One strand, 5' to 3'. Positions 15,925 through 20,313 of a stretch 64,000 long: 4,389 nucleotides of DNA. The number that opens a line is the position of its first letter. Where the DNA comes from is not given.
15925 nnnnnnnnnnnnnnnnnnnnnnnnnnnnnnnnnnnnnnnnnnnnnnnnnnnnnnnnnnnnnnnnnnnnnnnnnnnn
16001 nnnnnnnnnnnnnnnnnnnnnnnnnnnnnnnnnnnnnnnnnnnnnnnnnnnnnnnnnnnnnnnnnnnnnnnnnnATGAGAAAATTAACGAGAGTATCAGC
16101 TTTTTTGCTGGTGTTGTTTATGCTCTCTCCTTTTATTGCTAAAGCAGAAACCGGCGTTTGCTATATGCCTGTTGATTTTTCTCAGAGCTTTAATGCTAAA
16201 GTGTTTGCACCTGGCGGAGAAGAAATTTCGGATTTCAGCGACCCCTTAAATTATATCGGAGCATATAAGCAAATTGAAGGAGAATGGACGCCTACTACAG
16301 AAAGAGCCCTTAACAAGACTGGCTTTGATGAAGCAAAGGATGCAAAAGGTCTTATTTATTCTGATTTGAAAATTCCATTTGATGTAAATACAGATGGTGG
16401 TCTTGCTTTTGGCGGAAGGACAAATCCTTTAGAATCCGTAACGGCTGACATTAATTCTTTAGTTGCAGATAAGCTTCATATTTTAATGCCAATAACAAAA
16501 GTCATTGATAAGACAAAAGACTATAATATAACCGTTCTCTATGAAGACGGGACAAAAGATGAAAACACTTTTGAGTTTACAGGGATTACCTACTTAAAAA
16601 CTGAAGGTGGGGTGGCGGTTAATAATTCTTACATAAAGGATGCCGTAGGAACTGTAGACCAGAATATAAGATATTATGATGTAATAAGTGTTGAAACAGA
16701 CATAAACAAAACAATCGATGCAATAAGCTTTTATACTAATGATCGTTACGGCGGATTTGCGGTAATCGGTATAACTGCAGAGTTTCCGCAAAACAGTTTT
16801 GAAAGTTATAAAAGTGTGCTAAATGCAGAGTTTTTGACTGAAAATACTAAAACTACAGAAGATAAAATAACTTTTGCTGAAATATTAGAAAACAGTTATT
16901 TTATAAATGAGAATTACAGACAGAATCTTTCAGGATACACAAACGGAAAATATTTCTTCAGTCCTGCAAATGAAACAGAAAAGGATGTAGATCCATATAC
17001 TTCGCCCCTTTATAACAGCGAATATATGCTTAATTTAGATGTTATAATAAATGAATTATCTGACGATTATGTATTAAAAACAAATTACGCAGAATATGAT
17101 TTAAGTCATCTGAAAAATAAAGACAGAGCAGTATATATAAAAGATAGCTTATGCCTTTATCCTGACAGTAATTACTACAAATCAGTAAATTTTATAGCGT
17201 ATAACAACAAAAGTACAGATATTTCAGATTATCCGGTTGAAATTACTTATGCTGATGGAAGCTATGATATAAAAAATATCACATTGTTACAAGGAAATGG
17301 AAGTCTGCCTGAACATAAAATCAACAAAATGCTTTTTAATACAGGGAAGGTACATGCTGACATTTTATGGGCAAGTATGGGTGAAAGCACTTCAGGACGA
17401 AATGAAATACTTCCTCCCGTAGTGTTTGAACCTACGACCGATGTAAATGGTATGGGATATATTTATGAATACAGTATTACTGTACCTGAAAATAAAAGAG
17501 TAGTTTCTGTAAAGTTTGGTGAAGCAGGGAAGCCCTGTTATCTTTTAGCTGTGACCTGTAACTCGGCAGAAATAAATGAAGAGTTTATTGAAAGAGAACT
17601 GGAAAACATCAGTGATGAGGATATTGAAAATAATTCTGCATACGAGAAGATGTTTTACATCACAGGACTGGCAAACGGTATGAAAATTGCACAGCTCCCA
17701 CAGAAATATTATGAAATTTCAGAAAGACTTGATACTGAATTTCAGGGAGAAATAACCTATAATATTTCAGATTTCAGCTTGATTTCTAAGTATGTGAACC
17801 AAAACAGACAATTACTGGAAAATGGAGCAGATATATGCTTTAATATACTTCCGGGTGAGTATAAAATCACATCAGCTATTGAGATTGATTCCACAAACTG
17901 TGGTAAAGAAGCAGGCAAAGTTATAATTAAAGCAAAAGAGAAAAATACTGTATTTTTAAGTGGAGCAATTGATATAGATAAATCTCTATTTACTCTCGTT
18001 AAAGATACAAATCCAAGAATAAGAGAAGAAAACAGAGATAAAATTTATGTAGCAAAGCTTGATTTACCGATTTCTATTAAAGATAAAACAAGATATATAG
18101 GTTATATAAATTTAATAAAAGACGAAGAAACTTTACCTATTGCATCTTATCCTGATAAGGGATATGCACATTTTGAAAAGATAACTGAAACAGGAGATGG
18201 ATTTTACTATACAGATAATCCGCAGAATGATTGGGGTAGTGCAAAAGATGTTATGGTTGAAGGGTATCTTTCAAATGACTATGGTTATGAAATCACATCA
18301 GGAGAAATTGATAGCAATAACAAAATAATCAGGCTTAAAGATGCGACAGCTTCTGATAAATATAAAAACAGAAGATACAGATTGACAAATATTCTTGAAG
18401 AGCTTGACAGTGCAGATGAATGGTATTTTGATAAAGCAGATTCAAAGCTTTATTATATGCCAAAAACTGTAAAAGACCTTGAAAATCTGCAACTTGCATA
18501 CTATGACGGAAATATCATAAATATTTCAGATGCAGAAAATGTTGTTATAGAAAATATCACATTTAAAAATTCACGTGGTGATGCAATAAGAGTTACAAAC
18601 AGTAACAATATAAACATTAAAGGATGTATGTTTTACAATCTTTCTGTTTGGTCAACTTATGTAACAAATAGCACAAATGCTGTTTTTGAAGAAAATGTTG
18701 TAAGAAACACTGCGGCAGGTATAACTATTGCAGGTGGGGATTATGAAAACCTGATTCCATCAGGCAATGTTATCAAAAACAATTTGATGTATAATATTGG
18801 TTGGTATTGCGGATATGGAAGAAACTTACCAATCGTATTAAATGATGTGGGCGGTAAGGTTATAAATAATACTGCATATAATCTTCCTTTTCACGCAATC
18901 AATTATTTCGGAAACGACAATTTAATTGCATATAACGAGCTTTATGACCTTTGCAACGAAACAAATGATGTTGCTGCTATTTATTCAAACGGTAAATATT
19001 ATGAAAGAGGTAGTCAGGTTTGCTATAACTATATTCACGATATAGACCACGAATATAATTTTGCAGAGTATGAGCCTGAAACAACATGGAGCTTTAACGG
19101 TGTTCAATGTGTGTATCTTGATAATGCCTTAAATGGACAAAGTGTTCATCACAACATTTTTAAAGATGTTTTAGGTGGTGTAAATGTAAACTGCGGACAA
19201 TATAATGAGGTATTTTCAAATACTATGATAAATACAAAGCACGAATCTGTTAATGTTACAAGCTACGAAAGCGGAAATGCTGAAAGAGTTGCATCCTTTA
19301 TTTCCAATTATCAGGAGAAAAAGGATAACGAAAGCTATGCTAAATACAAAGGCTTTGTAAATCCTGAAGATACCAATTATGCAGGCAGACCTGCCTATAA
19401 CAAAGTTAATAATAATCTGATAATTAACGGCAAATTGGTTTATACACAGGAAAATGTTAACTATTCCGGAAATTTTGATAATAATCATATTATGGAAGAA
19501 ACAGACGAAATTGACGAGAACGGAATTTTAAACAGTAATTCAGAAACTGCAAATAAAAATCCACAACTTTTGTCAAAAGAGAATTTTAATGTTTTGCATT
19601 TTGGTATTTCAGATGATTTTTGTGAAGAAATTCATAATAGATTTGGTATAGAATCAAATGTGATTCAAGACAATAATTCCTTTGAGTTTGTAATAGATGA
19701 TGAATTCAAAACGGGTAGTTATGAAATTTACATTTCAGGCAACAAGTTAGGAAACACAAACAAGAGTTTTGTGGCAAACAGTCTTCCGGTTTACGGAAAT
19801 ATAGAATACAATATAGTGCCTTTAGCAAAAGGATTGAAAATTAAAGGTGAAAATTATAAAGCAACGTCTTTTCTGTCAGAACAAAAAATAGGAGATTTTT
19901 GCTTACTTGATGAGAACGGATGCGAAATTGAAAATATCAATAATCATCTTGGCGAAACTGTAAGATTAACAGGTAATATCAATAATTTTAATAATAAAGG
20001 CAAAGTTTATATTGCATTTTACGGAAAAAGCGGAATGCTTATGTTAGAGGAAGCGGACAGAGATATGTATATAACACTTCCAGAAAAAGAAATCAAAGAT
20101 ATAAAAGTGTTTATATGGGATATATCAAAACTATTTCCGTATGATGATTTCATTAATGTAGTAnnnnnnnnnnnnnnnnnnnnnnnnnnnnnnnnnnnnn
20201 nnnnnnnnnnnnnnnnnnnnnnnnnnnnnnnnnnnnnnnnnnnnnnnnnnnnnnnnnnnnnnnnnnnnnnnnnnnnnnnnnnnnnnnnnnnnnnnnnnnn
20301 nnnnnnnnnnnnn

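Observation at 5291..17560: Unassigned ~160-240 aa module present seven times across three proteins (A x3, B x2, D x2)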

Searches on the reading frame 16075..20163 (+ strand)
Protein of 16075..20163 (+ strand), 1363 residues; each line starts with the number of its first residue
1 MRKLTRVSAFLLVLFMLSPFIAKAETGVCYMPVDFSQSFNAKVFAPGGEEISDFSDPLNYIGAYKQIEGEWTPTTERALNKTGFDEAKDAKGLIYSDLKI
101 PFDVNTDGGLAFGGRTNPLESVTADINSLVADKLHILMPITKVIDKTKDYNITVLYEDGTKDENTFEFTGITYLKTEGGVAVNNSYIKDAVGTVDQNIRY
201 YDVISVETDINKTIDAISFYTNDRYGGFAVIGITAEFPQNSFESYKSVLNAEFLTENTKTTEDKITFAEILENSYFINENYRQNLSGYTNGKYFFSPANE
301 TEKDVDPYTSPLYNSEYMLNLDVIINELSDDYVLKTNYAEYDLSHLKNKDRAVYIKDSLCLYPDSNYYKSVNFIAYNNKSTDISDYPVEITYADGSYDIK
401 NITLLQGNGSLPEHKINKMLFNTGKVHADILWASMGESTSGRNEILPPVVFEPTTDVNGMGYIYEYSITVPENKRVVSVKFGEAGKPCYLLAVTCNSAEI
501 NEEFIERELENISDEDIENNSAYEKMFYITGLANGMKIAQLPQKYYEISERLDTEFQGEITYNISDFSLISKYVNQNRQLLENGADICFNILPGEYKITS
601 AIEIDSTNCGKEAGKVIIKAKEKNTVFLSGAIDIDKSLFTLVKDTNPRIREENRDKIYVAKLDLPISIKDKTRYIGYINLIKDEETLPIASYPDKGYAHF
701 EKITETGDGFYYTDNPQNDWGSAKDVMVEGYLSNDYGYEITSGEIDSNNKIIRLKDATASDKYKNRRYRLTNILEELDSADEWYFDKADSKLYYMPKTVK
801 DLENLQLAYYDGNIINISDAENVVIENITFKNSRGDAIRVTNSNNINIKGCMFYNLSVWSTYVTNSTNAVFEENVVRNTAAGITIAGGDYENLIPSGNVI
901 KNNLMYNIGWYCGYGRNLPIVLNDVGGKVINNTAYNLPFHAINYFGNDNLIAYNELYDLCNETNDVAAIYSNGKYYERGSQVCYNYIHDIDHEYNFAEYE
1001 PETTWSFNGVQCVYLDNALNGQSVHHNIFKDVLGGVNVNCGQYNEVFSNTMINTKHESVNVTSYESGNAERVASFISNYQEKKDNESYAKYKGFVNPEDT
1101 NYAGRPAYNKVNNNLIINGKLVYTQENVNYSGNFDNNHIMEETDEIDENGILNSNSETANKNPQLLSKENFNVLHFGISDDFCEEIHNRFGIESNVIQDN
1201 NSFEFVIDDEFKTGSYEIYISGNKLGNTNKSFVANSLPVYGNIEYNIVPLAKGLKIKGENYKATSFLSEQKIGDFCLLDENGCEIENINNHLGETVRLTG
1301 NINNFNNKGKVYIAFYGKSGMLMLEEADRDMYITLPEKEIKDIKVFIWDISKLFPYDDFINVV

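Call 5: search_protein_families(library=pfam, proteins=[window:16075-20163:+], max_evalue=0.1)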
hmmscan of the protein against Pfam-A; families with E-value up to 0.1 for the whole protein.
window:16075-20163:+ (1363 aa): 4 families
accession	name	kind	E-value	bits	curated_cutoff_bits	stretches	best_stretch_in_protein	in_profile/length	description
PF13229.12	Beta_helix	-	1.6e-08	34.8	25.9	1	803-906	37-140/158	Right handed beta helix region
PF21231.2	GH141_M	-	3.4e-05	24.2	27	1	761-797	120-156/156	GH141 insertion domain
PF08428.16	Rib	-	0.0064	17.5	27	0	147-163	51-67/76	Rib domain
PF18957.6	RibLong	-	0.0077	17.5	27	0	378-403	65-89/93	Long Rib domain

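Call 16: search_protein_families(library=ncbifam, proteins=[window:16075-20163:+], max_evalue=0.1)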
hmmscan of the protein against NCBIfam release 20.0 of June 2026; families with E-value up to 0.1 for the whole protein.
window:16075-20163:+ (1363 aa): 2 families
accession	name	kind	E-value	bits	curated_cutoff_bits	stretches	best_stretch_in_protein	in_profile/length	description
NF038186.1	YPDG_rpt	domain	0.0018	19.2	40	0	378-399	70-91/98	YPDG domain-containing protein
NF053582.1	motif_MiiA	domain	0.095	12.4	24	0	389-398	10-19/27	MiiA motif-containing surface protein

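Call 54: find_encoding_contigs(protein=window:16075-20163:+, flank=3000, max_places=3)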
Protein window:16075-20163:+ (1363 aa): no gene with exactly this product is on record in the collection.

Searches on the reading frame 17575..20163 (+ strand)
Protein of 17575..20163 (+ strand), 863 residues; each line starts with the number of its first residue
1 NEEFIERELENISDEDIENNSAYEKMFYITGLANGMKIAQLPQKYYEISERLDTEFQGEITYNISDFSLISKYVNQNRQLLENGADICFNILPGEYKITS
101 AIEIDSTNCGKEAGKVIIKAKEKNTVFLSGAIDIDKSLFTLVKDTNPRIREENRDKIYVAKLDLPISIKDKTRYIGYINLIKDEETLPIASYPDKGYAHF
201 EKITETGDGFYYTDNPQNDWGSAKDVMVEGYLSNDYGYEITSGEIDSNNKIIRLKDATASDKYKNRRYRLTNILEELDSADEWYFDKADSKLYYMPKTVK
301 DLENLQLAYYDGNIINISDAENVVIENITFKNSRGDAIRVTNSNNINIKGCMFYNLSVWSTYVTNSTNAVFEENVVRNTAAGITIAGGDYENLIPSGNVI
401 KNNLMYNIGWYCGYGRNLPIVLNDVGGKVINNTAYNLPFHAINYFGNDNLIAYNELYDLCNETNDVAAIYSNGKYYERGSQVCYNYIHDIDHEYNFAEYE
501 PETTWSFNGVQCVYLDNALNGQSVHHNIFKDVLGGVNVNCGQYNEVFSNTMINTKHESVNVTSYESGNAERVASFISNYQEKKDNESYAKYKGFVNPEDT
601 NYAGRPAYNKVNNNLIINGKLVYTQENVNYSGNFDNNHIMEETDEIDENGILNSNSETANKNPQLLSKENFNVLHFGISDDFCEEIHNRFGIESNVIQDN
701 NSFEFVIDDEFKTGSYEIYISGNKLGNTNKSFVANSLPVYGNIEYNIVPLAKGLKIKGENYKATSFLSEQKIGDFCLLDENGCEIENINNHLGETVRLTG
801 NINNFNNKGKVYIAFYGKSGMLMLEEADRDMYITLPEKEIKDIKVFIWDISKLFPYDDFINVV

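Call 65: search_solved_structures(query=window:17575-20163:+, max_evalue=0.001)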
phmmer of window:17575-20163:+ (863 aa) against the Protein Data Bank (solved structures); distinct sequences matched with E-value up to 0.001: 0.
